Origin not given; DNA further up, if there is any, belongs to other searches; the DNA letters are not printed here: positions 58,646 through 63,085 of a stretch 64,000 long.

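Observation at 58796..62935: Lower-GC Mrr-nuclease + STAND NTPase + helical sensor gene: Avs-like antiviral candidate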

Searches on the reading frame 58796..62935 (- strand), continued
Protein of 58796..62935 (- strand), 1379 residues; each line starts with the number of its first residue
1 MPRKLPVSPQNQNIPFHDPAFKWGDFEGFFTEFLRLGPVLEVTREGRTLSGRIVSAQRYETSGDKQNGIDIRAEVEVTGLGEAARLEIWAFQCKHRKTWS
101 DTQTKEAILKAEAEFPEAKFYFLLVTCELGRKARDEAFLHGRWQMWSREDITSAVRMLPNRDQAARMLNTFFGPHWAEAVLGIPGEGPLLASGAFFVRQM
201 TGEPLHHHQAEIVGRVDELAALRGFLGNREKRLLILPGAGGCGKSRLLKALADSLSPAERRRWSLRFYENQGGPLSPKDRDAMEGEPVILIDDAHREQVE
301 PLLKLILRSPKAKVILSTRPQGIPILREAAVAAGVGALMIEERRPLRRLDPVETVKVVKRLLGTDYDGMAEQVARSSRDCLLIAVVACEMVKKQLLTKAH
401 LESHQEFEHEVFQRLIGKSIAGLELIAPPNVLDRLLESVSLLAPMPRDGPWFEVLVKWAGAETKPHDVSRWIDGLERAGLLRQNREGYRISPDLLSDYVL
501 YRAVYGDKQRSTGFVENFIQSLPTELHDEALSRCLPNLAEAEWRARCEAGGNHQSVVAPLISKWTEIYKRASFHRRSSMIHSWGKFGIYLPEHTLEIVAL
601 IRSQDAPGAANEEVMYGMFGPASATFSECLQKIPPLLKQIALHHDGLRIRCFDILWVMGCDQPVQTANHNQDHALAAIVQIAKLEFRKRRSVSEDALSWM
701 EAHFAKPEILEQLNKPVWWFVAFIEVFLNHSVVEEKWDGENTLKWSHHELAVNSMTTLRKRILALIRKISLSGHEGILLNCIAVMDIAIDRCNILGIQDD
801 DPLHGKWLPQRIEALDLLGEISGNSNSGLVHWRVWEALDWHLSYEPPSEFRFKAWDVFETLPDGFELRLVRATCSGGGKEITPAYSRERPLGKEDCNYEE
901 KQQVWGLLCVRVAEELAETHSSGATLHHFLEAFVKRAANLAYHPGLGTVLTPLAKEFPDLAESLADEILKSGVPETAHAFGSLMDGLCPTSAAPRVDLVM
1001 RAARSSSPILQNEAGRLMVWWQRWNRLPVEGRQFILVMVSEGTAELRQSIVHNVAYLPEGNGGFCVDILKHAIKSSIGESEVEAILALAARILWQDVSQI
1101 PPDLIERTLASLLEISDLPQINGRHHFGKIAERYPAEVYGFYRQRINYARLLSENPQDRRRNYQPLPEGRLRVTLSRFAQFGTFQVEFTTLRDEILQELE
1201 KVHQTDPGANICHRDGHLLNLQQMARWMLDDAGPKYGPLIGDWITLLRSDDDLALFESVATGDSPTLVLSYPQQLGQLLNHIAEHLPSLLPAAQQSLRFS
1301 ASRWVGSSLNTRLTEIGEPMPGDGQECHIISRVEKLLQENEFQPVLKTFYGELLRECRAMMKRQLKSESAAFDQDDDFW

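Call 59: find_encoding_contigs(protein=P0031, flank=8000, max_places=1)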
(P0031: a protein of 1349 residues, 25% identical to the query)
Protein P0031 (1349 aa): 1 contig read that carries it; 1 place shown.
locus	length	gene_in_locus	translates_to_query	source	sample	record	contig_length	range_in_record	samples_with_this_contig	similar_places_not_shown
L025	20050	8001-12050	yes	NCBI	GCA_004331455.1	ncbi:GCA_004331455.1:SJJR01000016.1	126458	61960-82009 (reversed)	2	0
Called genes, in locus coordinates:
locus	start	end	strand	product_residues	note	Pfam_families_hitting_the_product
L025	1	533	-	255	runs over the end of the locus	-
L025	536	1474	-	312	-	PF06114:Peptidase_M78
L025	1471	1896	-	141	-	PF13560:HTH_31, PF01381:HTH_3, PF12844:HTH_19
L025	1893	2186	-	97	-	-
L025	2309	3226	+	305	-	PF03819:MazG, PF18722:MazG_C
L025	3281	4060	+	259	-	PF13613:HTH_Tnp_4, PF01609:DDE_Tnp_1, PF13359:DDE_Tnp_4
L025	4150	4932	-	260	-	PF13613:HTH_Tnp_4, PF01609:DDE_Tnp_1, PF13359:DDE_Tnp_4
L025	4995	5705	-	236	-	-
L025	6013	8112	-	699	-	PF13289:SIR2_2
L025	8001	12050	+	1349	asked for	PF04471:Mrr_cat (weak), PF13191:AAA_16, PF25199:nSTAND_NTPase5 (weak)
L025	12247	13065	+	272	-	-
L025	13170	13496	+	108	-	PF26541:MafI2 (weak)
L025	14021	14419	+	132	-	PF15585:Imm7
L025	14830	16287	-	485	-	PF00078:RVT_1, PF08388:GIIM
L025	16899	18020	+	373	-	PF21848:DUF6907 (faint)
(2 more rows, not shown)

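Call 60: find_encoding_contigs(protein=P0014, flank=8000, max_places=2)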
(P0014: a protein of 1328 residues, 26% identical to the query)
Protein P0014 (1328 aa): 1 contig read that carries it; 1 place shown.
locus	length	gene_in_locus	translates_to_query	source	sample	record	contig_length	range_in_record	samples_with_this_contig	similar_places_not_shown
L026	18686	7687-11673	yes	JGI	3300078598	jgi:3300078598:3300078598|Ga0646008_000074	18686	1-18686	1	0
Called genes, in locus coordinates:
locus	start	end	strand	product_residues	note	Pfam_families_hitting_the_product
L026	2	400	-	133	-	?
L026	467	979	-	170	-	PF01476:LysM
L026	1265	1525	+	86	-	-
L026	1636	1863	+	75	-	PF04014:MazE_antitoxin (weak)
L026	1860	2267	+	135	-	PF01850:PIN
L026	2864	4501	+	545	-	-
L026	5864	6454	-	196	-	-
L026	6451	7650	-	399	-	PF13173:AAA_14, PF13401:AAA_22 (faint), PF13635:DUF4143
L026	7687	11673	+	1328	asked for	PF25199:nSTAND_NTPase5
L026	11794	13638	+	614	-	PF13087:AAA_12, PF18741:MTES_1575, PF11784:DUF3320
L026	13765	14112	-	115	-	PF13560:HTH_31, PF01381:HTH_3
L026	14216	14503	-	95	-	PF12728:HTH_17 (weak)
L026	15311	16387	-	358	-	PF01548:DEDD_Tnp_IS110 (weak), PF02371:Transposase_20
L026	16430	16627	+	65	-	-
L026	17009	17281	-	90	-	PF15738:YafQ_toxin, PF05016:ParE_toxin (weak)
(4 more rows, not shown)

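Call 74: list_cluster_members(proteins=[P0005, P0006, P0024, P0031, P0015])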
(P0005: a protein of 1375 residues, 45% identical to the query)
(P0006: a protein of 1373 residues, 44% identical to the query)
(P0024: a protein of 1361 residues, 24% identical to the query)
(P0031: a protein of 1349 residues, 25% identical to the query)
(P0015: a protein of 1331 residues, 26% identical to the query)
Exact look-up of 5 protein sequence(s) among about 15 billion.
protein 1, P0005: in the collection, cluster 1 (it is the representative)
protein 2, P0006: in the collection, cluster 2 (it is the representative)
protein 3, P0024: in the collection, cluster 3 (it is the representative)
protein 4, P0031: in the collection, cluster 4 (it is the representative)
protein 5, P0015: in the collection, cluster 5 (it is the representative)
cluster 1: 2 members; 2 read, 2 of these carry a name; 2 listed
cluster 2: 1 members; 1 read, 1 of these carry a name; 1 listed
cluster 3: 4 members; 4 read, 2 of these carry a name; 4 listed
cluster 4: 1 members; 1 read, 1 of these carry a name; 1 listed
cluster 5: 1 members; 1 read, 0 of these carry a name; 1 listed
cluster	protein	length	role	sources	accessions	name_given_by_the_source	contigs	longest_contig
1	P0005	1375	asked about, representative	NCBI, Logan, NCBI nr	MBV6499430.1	MAG: hypothetical protein CJBNEKGG_01886 [Prosthecobacter sp.] | hypothetical protein [Prosthecobacter sp.]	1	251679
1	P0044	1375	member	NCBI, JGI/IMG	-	hypothetical protein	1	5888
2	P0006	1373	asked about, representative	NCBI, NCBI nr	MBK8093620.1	MAG: ATP-binding protein [Verrucomicrobiaceae bacterium] | ATP-binding protein [Verrucomicrobiaceae bacterium]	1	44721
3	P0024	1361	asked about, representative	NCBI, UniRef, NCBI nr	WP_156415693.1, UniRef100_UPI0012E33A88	helix-turn-helix domain-containing protein [Terrabacter sp. Soil811] | helix-turn-helix domain-containing protein n=1 Tax=Terrabacter sp. Soil811 TaxID=1736419 ...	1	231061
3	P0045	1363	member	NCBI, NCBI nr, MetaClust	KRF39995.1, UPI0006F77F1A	hypothetical protein ASH01_19600 [Terrabacter sp. Soil811] | status=active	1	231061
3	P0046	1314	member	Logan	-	-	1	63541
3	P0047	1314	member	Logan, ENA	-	-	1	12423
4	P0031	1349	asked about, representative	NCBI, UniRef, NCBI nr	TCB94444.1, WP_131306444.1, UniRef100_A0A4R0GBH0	hypothetical protein E0H26_21210 [Micromonospora zingiberis] | Restriction endonuclease type IV Mrr domain-containing protein n=1 Tax=Micromonospora ... | restriction endonuclease [Micromonospora zingiberis]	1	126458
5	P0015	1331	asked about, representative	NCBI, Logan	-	-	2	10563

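Call 82: search_dna_similar(query=window:58796-62935:-, collection=plasmids, mode=protein, max_rows=10)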
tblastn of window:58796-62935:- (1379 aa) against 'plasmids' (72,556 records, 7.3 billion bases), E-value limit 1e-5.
Records with a match: 6; places in all: 6; records where one place covers at least 80% of the query: 0.
Best place of each record, by identity: <60% 6.
By first word of the organism name: Ralstonia 3; Xanthobacter 1; Rhizobium 1; Kovacikia 1.
By predicted mobility (MOB-suite, as given by PLSDB): mobilizable 3; non-mobilizable 2; conjugative 1.
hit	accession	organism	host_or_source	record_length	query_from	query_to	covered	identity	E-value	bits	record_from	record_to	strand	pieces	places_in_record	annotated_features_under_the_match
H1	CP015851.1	Ralstonia solanacearum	Rhizoma kaempferiae,cell culture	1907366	24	568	40%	28.6%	1e-28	133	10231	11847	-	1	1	hypothetical protein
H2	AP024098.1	Ralstonia solanacearum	-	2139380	24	568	40%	28.6%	1e-28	133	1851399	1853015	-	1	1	ATP-binding protein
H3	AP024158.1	Ralstonia solanacearum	Zingiber officinale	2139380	24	568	40%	28.6%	1e-28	133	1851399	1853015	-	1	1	ATP-binding protein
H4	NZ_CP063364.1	Xanthobacter dioxanivorans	pure culture,active sludge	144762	61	598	39%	24.6%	3e-21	109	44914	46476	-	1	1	restriction endonuclease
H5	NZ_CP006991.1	Rhizobium etli bv. mimosae str. IE4771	Phaseolus vulgaris,whole organism,nodule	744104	88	544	33%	23.8%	3e-16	93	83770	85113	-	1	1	helix-turn-helix domain-containing protein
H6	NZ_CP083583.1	Kovacikia minuta CCNUW1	cell culture,fresh water lake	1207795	6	183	13%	36.0%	4e-22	112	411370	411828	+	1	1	record has no annotation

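Call 83: search_dna_similar(query=window:58796-62935:-, collection=phages, mode=protein, max_rows=10)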
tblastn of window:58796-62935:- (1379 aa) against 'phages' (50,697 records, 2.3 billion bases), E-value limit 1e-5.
No match.

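Call 88: search_solved_structures(query=L001:8760-9959:-, max_evalue=0.1, show_alignments=1)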
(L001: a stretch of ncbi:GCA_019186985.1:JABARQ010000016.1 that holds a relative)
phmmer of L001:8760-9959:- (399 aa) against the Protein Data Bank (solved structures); distinct sequences matched with E-value up to 0.1: 1.
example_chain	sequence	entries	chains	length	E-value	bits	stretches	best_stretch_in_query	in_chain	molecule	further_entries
2qen_A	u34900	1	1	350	0.047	16.1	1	11-74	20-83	WALKER-TYPE ATPASE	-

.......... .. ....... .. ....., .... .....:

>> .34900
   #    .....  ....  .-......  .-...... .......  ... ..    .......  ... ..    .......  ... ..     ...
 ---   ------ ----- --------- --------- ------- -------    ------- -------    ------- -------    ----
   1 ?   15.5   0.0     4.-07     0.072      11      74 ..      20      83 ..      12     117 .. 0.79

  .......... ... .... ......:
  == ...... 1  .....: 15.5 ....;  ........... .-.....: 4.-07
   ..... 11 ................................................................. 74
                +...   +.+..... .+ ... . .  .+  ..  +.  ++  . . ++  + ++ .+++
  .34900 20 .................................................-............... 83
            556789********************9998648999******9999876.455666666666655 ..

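Call 89: search_protein_families(library=ncbifam, proteins=[L001:8760-9959:-, P0005], max_evalue=0.001)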
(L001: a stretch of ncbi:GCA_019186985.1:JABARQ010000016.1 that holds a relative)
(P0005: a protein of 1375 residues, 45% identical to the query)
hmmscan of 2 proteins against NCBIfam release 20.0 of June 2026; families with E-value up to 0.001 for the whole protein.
L001:8760-9959:- (399 aa): 0 families

P0005 (1375 aa): 1 family
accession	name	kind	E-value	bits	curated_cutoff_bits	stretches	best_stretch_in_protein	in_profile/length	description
TIGR03420.1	DnaA_homol_Hda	equivalog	7.5e-06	25.6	194.8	1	216-296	24-102/226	DnaA regulatory inactivator Hda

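Call 94: find_related_loci(query=A6, collection=metagenome_contigs, flank=6000)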
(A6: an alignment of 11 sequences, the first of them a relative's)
Query A6 (399 aa) in metagenome_contigs; peptide patterns used: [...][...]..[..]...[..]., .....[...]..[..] (x = any residue, [..] = any of these).
600 stretches matched a pattern (row limit reached: there are more); 564 encode a relative of the query (tblastn E <= 1e-3); the best 80 are kept; 80 distinct loci.
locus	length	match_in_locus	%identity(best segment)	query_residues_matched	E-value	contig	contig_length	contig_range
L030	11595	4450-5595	43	1-388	4e-96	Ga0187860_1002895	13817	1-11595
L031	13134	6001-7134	42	5-386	1e-95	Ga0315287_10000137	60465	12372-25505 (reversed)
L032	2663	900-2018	43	4-383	3e-98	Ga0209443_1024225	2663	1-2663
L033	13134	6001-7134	44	5-387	2e-94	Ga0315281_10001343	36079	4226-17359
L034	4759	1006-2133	45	5-385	2e-94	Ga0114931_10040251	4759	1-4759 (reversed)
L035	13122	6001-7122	43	6-383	6e-94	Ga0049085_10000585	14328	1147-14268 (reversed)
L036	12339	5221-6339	43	5-382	8e-94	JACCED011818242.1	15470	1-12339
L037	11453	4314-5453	44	8-386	2e-93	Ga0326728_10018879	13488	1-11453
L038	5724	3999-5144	42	1-383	3e-93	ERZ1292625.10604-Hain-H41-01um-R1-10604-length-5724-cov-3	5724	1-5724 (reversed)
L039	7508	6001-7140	43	3-383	2e-93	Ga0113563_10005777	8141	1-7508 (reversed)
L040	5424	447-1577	41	1-375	1e-92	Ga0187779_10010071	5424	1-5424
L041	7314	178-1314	42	5-386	3e-92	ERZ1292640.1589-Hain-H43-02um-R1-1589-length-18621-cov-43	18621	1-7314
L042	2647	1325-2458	44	5-382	3e-95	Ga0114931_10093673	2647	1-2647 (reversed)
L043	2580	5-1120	43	8-385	6e-95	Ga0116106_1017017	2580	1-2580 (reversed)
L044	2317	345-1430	45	5-368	2e-95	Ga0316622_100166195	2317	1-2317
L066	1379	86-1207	40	5-383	1e-94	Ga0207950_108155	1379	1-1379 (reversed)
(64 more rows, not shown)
